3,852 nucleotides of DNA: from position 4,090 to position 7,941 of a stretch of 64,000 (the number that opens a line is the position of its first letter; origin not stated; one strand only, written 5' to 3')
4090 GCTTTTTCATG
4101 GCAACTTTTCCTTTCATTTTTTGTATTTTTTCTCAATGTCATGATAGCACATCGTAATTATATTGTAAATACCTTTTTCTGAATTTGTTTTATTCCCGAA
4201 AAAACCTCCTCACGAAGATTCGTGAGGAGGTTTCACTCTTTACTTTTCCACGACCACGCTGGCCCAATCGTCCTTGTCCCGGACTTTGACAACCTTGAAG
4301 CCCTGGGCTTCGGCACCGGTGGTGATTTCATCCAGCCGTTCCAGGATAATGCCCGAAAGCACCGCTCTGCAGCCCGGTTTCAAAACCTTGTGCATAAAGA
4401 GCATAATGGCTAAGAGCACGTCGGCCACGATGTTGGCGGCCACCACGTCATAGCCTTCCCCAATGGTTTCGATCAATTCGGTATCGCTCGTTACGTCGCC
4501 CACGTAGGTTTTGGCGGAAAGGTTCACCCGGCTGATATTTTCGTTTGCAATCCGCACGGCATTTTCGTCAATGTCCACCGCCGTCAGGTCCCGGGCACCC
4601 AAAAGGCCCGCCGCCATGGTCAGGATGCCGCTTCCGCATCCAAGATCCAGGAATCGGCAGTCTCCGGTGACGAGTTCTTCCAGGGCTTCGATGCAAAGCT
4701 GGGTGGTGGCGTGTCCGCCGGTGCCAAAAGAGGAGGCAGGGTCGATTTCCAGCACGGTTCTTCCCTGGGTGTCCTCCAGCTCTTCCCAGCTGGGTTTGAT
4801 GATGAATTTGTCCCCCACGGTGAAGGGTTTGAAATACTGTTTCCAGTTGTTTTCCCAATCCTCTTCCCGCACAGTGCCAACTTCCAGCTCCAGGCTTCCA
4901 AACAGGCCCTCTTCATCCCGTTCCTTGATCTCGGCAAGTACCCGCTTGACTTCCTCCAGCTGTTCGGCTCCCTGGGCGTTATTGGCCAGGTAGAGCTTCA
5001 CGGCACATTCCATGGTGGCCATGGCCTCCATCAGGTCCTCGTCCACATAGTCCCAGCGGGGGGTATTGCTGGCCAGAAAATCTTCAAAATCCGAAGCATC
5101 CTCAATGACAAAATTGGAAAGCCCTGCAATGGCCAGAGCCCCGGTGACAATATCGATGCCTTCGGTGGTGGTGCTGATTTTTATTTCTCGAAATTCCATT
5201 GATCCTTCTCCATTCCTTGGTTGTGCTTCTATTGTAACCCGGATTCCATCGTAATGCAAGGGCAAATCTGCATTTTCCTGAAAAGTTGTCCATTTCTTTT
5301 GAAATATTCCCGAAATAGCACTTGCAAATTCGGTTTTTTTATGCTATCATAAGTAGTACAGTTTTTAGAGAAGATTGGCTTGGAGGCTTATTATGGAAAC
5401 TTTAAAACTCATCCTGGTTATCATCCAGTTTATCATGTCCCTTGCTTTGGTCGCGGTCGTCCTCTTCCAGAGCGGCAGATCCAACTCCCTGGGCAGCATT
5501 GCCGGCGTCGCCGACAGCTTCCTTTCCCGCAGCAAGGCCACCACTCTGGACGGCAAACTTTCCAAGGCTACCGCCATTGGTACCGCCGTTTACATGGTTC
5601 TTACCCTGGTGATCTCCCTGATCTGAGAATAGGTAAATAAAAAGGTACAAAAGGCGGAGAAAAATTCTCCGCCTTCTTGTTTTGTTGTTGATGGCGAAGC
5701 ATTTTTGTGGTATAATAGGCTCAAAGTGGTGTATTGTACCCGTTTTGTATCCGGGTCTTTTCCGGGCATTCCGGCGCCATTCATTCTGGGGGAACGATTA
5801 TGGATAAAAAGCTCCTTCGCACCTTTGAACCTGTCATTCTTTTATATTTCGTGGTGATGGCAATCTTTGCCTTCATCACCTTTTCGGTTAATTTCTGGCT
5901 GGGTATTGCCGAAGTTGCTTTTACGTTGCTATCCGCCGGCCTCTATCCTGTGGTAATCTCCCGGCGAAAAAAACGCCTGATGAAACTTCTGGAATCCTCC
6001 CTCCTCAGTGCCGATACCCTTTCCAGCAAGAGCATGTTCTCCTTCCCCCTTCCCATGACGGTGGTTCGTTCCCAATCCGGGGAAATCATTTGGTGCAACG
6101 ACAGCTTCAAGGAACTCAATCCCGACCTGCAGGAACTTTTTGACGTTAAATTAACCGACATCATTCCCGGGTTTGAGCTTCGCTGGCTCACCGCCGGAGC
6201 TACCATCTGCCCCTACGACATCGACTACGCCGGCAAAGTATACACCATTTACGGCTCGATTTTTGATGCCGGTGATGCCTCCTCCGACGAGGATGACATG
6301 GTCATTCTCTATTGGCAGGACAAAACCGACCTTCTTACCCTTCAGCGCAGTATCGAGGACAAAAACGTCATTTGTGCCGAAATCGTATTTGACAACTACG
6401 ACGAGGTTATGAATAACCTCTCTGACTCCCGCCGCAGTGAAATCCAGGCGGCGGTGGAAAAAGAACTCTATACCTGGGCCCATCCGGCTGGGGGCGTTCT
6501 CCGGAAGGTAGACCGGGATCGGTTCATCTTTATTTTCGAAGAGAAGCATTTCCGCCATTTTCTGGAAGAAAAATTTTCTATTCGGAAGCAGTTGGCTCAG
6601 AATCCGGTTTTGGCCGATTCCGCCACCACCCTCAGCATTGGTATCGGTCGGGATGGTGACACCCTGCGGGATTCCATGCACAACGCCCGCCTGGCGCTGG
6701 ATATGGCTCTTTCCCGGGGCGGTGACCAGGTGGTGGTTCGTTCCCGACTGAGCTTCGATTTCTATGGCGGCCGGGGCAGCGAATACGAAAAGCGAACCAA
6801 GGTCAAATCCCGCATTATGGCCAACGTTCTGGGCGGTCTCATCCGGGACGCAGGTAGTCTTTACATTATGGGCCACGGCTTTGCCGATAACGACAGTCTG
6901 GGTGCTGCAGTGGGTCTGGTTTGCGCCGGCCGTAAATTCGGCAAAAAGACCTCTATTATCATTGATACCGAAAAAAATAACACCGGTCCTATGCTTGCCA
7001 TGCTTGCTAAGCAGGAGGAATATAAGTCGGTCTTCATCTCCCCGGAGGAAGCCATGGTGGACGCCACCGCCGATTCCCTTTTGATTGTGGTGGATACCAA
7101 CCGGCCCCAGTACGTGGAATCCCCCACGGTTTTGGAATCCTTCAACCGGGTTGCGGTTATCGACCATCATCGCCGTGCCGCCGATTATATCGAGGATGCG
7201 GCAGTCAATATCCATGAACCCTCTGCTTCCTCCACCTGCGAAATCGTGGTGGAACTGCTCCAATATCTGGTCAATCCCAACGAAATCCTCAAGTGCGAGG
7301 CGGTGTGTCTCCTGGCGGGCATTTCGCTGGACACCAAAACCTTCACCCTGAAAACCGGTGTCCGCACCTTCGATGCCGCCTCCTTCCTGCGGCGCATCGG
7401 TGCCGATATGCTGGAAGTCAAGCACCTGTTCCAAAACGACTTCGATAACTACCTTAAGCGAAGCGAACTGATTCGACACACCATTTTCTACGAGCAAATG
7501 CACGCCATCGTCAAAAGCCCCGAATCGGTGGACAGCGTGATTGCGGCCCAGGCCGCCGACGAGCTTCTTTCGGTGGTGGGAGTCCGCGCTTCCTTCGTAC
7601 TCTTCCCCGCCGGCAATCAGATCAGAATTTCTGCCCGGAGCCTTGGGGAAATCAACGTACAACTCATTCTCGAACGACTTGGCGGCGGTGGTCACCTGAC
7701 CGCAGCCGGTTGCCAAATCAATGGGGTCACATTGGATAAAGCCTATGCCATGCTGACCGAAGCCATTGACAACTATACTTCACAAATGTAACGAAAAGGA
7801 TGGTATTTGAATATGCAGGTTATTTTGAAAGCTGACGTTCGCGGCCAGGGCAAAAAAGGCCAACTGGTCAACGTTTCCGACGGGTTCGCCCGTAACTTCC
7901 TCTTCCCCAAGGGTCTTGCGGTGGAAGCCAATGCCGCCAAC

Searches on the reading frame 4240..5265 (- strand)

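Call 38: search_protein_families(library=pfam, proteins=[window:4240-5265:-], max_evalue=0.00001)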
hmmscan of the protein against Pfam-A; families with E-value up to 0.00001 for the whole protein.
window:4240-5265:- (341 aa): 6 families
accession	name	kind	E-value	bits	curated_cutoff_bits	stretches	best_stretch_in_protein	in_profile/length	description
PF06325.19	PrmA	-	9.3e-71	239.2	22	1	25-340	2-294/296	Ribosomal protein L11 methyltransferase (PrmA)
PF13649.12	Methyltransf_25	-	1.2e-09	39.1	27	1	206-298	2-96/97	Methyltransferase domain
PF05175.20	MTS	-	2.7e-09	37.3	23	1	188-263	20-95/170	Methyltransferase small domain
PF13847.12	Methyltransf_31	-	7.2e-09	35.9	27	1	202-307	4-113/145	Methyltransferase domain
PF08241.18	Methyltransf_11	-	6.1e-08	33.6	21.2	1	206-301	1-93/95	Methyltransferase domain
PF08242.18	Methyltransf_12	-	6.3e-07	30.5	30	1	206-300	1-97/98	Methyltransferase domain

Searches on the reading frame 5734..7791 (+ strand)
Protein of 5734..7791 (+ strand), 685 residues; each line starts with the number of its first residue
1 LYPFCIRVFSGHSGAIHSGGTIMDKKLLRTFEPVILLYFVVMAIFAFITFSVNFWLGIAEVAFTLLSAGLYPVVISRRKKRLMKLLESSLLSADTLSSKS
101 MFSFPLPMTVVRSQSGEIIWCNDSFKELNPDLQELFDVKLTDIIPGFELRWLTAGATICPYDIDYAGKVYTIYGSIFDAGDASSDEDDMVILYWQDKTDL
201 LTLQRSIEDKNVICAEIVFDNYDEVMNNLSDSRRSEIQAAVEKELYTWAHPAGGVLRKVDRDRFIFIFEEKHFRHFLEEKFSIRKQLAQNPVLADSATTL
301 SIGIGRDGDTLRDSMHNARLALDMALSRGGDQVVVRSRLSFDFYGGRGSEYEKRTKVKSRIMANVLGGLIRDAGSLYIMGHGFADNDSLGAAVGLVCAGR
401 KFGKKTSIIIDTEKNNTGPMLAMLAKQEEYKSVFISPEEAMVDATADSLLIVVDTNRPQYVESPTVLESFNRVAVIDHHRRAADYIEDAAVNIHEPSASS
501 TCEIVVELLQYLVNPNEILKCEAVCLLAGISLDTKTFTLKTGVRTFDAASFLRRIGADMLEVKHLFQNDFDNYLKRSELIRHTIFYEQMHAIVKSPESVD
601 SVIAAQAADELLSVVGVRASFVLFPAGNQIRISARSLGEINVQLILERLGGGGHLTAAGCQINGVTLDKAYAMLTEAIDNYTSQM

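Call 40: search_protein_families(library=pfam, proteins=[window:5734-7791:+], max_evalue=0.00001)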
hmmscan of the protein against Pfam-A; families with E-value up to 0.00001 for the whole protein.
window:5734-7791:+ (685 aa): 3 families
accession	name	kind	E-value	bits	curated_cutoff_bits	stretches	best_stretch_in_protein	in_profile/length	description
PF24898.2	GGDEF_GdpP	-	5.6e-26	91.7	30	1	218-337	2-120/126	Cyclic-di-AMP phosphodiesterase GdpP-like, GGDEF domain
PF01368.27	DHH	-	5.5e-23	82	28.1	1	376-530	2-125/125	DHH family, N-terminal domain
PF02272.25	DHHA1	-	8.6e-13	49.1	25.9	1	591-677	4-99/102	DHHA1 domain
